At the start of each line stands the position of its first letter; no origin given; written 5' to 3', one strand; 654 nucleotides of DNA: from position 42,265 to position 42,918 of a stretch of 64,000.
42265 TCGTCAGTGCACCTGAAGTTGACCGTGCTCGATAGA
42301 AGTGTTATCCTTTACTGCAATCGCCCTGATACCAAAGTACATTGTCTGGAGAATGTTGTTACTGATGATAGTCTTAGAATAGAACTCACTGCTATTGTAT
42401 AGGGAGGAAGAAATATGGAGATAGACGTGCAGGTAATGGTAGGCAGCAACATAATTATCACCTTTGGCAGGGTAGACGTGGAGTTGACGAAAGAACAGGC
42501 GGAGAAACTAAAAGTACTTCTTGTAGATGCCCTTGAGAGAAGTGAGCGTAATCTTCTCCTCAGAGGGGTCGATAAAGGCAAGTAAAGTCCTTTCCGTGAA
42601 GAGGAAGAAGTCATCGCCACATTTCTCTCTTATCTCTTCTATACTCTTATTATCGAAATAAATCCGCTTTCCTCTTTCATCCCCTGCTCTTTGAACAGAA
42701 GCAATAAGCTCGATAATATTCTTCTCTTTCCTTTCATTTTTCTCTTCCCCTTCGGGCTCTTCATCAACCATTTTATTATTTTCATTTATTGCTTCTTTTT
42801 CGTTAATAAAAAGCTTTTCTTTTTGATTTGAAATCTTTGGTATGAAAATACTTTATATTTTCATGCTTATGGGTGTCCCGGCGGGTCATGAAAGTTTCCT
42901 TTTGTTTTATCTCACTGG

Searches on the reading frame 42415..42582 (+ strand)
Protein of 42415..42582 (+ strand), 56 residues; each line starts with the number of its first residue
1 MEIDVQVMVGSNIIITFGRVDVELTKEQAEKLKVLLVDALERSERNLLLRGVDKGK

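Call 27: list_cluster_members(proteins=[P0001, P0032, P0002, P0048, P0060, P0029, P0097, P0022, window:42415-42582:+, window:30837-31820:-])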
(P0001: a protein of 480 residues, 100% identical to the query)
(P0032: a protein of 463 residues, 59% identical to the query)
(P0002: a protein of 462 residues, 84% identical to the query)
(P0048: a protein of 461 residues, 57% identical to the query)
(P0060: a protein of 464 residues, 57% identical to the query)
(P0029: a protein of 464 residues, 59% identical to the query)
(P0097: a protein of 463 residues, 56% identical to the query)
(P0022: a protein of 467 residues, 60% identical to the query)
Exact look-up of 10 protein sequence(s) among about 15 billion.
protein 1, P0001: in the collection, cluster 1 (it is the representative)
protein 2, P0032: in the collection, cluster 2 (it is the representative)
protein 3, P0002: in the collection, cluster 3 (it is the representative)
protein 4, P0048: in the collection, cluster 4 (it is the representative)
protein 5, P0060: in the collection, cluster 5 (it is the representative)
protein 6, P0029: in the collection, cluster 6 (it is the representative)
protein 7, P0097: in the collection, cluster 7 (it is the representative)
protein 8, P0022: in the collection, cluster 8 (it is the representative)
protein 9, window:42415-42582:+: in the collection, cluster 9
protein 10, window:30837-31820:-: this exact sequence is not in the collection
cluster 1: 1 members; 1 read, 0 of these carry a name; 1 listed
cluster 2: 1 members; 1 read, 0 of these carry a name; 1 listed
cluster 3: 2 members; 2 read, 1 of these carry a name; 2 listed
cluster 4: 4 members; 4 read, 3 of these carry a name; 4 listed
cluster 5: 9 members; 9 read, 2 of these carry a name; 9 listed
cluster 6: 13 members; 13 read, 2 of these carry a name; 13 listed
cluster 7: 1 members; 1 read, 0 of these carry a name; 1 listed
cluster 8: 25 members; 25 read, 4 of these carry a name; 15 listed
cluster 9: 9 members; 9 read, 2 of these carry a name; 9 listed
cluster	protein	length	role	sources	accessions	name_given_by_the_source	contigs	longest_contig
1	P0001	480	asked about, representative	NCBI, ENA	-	-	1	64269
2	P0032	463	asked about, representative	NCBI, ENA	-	-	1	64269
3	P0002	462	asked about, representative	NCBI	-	-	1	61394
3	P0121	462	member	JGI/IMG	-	KaiC/GvpD/RAD55 family RecA-like ATPase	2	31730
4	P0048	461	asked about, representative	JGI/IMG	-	KaiC/GvpD/RAD55 family RecA-like ATPase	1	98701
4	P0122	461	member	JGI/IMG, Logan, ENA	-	KaiC/GvpD/RAD55 family RecA-like ATPase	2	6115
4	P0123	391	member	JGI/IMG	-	hypothetical protein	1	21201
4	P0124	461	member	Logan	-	-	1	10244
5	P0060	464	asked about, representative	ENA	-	-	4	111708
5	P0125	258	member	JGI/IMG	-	KaiC/GvpD/RAD55 family RecA-like ATPase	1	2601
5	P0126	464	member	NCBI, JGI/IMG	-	KaiC/GvpD/RAD55 family RecA-like ATPase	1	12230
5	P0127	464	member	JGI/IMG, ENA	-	-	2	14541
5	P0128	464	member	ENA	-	-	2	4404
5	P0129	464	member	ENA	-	-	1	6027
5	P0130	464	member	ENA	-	-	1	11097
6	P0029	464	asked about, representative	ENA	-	-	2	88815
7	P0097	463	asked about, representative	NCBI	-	-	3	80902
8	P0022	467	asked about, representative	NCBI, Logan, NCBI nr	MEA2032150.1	MAG: gas vesicle protein GvpD P-loop domain-containing protein [Euryarchaeota archaeon] | gas vesicle protein GvpD P-loop domain-containing protein [Euryarchaeota archaeon]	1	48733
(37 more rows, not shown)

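Call 48: search_protein_families(library=pfam, proteins=[window:42415-42582:+], max_evalue=0.01)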
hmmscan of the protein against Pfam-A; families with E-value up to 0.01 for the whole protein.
window:42415-42582:+ (56 aa): 0 families

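Call 70: find_homologous_proteins(query=window:42415-42582:+, max_evalue=0.01)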
Query window:42415-42582:+ (56 aa): 61 proteins with E <= 0.01 among 61 candidates.
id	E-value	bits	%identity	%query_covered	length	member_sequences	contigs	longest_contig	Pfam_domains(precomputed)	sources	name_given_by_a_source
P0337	5.0e-23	96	91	100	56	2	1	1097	-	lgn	-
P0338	5.6e-23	96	91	100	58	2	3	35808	-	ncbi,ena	-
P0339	7.5e-23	96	93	100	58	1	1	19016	-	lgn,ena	-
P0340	1.9e-22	94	91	100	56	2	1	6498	-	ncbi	-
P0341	7.9e-22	93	89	100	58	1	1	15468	-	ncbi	-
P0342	8.3e-22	92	91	100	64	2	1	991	-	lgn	-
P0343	8.3e-22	92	89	100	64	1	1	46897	-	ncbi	-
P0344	9.4e-22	92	88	100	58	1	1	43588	-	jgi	-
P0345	2.1e-21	91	86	100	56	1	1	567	-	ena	-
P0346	2.4e-21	91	89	100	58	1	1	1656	-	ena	-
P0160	3.0e-21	91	88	100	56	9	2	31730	-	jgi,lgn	jgi:hypothetical protein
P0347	3.6e-21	91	89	100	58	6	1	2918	-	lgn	-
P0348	3.8e-21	90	88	100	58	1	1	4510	-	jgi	-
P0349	1.5e-20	89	84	100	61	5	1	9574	-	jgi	-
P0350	1.5e-20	89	88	100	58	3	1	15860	-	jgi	jgi:hypothetical protein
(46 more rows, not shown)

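Call 78: predict_structure(alignment_id=A2)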
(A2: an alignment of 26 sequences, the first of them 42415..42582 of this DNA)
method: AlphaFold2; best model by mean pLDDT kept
length: 56 residues; sequences in the alignment: 26
mean_pLDDT: 77.2   pTM: 0.52
mean pLDDT of the five models: 77.2, 75.7, 74.6, 71.5, 67.6
residues with pLDDT >= 90: 5; 70-90: 35; 50-70: 15; < 50: 1
segments of 3 or more residues with pLDDT < 50: none
pLDDT, mean of each block of 10 residues (from residue 1): 66 80 87 90 77 55
secondary structure, 60 per line:
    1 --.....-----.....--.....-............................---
elements in order: E3-7 E13-17 E20-24 H26-53

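Call 80: fold_search(model_id=the predicted structure, library=pdb)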
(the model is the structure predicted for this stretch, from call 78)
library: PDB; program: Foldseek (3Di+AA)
matches with E <= 10: 330; with E <= 0.001: 0
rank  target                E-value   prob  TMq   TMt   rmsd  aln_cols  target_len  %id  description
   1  6is0_A                1.4e+00  0.84  0.51  0.07   1.6        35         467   14  Crystal structure of the zebrafish cap-specific adenosine methyltransferase bound to SAH and m7G-capped RNA (released 2018-12-05)
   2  6iry                  1.7e+00  0.77  0.51  0.07   1.6        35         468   14  Crystal structure of the zebrafish cap-specific adenosine methyltransferase bound to SAH (released 2018-12-05)
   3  2jrb_MODEL_1_A        1.7e+00  0.47  0.46  0.41   3.7        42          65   12  C-terminal domain of ORF1p from mouse LINE-1 (released 2007-07-17)
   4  7n33_A                1.9e+00  0.21  0.31  0.06   2.6        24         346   29  SARS-CoV-2 Nsp15 endoribonuclease pre-cleavage state (released 2021-06-09)
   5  7me0_A                2.1e+00  0.35  0.35  0.07   2.4        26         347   27  Cryo-EM structure of SARS-CoV-2 NSP15 NendoU at pH 6.0 (released 2021-04-14)
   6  6xdh_B                2.1e+00  0.33  0.34  0.07   2.5        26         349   27  Crystal Structure of NendoU (Uridylate-specific endoribonuclease, nsp15) from Betacoronavirus SARS-CoV-2 (released 2020-06-17)
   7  6gri_2                2.2e+00  0.33  0.40  0.11   2.9        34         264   15  E. coli Microcin synthetase McbBCD complex (released 2019-01-30)
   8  8d34_A                2.2e+00  0.30  0.34  0.07   2.5        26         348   27  Crystal Structure of SARS CoV-2 NSP15 Endroribonuclease H250A (released 2023-06-14)
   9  4rs4_B                2.3e+00  0.35  0.34  0.06   2.1        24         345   21  Crystal structure and mutational analysis of the endoribonuclease from human coronavirus 229E (released 2015-11-11)
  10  3sgl                  2.3e+00  0.14  0.29  0.03   2.0        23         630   22  The crystal structure of MnmC from Yersinia pestis bound with FAD and SAM (released 2011-07-06)
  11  6x1b_B                2.5e+00  0.28  0.34  0.07   2.5        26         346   27  Crystal Structure of NSP15 Endoribonuclease from SARS CoV-2 in the Complex with the Product Nucleotide GpU. (released 2020-05-27)
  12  6xdh_A                2.5e+00  0.25  0.34  0.07   2.5        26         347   27  Crystal Structure of NendoU (Uridylate-specific endoribonuclease, nsp15) from Betacoronavirus SARS-CoV-2 (released 2020-06-17)
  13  4v1v_B                2.5e+00  0.15  0.36  0.04   9.0        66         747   18  Heterocyclase in complex with substrate and Cofactor (released 2015-01-14)
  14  4v1t_A                2.7e+00  0.35  0.35  0.03   1.6        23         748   17  Heterocyclase in complex with substrate and Cofactor (released 2015-01-14)
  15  6w01_A                2.7e+00  0.28  0.34  0.07   2.4        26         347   27  The 1.9 A Crystal Structure of NSP15 Endoribonuclease from SARS CoV-2 in the Complex with a Citrate (released 2020-03-11)
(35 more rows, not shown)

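Call 83: search_protein_families(library=padloc, proteins=[window:42415-42582:+], max_evalue=0.01)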
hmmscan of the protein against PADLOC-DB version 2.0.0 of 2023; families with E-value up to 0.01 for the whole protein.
window:42415-42582:+ (56 aa): 1 family
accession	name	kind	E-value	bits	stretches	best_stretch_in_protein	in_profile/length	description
PDLC00602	ZorA1|ZorA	-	0.0045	13.8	1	23-47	230-254/648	MotA/ExbB/TolQ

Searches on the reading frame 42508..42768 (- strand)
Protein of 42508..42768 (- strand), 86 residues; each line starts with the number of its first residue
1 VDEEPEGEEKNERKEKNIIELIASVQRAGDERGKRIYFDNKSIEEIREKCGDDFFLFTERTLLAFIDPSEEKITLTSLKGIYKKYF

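Call 82: search_protein_families(library=pfam, proteins=[window:42508-42768:-], max_evalue=0.05)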
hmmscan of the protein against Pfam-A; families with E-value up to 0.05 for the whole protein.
window:42508-42768:- (86 aa): 0 families

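Call 83: search_protein_families(library=padloc, proteins=[window:42508-42768:-], max_evalue=0.01)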
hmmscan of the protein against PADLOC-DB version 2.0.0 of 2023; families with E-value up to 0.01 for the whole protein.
window:42508-42768:- (86 aa): 0 families
